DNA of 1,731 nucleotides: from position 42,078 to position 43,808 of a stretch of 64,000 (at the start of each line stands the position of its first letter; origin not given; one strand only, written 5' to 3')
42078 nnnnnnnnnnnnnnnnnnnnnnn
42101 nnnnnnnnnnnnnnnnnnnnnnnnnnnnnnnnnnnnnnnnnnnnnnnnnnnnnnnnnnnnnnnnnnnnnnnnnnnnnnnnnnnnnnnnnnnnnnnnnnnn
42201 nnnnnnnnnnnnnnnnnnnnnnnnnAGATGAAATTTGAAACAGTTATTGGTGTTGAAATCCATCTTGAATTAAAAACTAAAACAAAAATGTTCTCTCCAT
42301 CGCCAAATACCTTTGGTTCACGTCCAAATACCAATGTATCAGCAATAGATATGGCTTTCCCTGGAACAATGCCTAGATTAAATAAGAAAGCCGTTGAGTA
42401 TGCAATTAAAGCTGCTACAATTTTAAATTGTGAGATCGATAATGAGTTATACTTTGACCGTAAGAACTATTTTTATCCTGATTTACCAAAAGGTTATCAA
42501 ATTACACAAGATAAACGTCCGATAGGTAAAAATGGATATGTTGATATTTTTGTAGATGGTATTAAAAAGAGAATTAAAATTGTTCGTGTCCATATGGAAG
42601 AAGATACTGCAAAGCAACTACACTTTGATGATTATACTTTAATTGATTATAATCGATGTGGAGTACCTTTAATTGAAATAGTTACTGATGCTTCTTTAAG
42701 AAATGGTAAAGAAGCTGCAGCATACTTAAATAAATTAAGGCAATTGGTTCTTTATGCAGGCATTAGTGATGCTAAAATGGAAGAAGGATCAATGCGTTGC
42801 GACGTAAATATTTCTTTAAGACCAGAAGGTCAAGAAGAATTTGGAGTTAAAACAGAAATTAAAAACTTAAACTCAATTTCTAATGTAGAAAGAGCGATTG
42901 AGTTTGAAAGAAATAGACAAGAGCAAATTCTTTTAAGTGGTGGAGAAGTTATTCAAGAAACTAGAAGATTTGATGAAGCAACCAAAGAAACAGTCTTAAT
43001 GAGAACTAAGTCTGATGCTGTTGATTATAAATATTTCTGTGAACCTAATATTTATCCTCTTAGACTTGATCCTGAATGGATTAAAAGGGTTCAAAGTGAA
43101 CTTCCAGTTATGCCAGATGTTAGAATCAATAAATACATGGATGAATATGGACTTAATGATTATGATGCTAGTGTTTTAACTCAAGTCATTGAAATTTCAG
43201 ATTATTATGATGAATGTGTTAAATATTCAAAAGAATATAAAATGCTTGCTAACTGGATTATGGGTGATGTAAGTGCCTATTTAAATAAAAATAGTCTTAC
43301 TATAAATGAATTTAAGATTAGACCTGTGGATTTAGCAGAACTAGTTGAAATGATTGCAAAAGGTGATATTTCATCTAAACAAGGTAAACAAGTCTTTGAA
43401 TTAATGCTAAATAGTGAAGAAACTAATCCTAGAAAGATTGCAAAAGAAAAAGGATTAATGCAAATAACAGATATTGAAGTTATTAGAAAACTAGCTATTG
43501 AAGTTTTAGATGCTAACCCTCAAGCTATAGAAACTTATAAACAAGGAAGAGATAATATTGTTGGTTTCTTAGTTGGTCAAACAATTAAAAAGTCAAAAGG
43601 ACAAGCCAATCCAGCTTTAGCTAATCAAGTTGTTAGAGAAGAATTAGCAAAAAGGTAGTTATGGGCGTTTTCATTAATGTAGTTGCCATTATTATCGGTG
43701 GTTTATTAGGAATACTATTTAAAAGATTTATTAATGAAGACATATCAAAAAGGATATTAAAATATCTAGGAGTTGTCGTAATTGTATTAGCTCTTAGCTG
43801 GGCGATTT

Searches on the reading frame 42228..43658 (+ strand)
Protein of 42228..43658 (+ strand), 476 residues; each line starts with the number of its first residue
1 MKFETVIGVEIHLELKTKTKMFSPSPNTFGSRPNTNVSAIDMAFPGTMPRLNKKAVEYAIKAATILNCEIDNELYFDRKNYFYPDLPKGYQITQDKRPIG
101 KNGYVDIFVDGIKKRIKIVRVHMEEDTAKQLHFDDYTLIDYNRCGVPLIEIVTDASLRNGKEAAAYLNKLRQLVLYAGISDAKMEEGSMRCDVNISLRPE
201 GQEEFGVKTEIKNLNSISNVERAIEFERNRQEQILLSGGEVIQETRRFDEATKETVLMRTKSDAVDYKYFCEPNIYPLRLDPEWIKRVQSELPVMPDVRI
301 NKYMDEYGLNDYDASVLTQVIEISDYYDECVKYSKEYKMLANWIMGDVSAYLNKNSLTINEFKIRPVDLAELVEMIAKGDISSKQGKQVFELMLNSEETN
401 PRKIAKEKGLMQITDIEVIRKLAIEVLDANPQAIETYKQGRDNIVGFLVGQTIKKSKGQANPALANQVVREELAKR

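Call 45: list_cluster_members(proteins=[window:42228-43658:+, window:33210-36068:+, window:38463-40472:+, window:48586-49920:+, window:62550-63479:+])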
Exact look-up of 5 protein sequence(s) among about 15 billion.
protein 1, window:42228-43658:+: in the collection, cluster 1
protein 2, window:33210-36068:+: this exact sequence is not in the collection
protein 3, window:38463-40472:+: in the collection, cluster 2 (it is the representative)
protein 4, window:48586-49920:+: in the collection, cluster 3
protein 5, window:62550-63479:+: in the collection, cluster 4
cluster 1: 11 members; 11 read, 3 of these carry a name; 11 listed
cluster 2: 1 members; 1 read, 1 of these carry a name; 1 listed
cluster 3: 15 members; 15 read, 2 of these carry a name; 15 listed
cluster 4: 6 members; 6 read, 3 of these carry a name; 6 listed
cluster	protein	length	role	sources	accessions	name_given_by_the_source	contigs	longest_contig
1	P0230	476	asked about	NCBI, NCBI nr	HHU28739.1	TPA: Asp-tRNA(Asn)/Glu-tRNA(Gln) amidotransferase subunit GatB [bacterium] | Asp-tRNA(Asn)/Glu-tRNA(Gln) amidotransferase subunit GatB [bacterium]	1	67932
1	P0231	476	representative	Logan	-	-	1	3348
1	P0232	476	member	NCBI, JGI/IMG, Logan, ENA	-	aspartyl-tRNA(Asn)/glutamyl-tRNA(Gln) amidotransferase subunit B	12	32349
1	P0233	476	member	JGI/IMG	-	aspartyl-tRNA(Asn)/glutamyl-tRNA(Gln) amidotransferase subunit B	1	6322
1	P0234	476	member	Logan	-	-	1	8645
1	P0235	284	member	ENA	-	-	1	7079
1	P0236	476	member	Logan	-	-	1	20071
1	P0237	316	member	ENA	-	-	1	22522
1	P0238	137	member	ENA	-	-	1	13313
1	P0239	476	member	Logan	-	-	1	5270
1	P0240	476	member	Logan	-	-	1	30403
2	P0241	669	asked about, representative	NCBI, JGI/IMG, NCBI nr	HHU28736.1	TPA: NAD-dependent DNA ligase LigA [bacterium] | DNA ligase (NAD+) | NAD-dependent DNA ligase LigA [bacterium]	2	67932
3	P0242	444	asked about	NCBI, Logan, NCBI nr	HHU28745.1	TPA: sugar ABC transporter substrate-binding protein [bacterium] | sugar ABC transporter substrate-binding protein [bacterium]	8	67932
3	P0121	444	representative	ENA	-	-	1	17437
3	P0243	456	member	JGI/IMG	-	fructooligosaccharide transport system substrate-binding protein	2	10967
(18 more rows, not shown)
